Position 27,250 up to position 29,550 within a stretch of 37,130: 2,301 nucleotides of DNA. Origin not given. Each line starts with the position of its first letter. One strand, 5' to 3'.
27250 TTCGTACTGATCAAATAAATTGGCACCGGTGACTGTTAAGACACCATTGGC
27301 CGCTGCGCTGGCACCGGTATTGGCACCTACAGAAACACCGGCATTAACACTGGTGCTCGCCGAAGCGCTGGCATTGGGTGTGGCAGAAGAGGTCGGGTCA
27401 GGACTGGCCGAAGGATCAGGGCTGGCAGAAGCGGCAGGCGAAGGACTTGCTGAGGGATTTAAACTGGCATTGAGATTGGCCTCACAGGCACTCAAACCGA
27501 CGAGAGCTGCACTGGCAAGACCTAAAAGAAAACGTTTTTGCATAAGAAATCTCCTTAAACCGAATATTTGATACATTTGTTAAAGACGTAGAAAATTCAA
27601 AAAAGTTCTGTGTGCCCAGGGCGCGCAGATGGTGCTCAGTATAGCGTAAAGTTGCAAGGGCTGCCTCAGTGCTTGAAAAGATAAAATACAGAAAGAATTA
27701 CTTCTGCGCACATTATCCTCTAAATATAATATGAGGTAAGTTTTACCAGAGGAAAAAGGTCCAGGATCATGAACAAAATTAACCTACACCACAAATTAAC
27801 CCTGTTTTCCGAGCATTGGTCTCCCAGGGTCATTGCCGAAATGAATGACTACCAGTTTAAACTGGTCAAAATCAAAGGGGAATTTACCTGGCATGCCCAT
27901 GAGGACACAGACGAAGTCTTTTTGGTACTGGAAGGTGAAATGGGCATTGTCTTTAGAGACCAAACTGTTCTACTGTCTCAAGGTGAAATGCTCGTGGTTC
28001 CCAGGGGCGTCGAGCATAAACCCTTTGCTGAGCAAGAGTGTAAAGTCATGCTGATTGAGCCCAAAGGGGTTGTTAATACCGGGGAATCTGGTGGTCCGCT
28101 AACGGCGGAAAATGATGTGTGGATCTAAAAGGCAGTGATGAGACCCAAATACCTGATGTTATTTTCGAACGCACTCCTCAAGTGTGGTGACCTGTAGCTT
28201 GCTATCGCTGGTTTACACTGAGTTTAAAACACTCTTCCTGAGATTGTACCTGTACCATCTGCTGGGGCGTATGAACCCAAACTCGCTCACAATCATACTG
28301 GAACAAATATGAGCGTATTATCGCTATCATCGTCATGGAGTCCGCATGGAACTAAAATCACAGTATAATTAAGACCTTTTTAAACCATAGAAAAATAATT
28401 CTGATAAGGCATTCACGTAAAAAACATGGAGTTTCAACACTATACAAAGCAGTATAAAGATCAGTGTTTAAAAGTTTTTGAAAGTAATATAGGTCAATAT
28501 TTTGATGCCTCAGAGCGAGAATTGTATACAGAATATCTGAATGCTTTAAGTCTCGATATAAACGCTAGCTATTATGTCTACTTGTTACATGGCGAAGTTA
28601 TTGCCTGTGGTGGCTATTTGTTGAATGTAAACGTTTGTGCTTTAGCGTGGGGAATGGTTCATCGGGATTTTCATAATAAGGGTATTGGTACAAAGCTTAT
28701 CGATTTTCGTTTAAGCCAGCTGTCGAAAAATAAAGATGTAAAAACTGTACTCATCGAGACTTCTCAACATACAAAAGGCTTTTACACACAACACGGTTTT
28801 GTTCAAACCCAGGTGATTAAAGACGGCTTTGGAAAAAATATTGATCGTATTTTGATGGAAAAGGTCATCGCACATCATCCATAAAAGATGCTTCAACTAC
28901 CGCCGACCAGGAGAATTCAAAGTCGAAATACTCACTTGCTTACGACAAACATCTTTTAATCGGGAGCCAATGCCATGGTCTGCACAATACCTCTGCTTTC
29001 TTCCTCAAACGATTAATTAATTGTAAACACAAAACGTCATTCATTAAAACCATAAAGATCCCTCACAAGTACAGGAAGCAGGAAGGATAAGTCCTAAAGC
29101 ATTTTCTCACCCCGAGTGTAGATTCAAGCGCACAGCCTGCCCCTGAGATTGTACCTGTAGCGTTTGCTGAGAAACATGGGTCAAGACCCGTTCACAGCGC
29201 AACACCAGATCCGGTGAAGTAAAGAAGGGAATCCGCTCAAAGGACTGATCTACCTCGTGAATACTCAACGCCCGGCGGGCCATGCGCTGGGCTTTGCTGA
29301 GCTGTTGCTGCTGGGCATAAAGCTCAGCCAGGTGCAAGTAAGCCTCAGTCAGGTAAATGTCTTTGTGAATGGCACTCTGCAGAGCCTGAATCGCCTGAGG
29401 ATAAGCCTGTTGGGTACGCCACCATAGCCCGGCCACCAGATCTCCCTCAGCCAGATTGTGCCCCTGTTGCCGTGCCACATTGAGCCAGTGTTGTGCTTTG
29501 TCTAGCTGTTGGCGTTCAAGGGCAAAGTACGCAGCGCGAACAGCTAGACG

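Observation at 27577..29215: Miniature low-GC cassette integrated into the 3' end of a radical-SAM gene, with an 18-bp att-like core repeat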

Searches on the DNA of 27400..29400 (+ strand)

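Call 36: search_rna_families(source=window, start=27400, end=29400, threshold=evalue, max_evalue=1)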
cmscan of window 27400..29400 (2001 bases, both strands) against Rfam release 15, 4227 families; matches with E-value up to 1: 0.
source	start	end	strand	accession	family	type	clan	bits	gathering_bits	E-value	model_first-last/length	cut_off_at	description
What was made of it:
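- On Integron cassette / CALIN: No Rfam match at E<=1 in 27400-29400 (call 36).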

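Call 49: search_dna_similar(query=window:28129-29020:+, collection=plasmids, mode=distant, max_rows=10)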
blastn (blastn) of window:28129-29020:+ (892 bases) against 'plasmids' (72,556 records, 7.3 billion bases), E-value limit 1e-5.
No match.
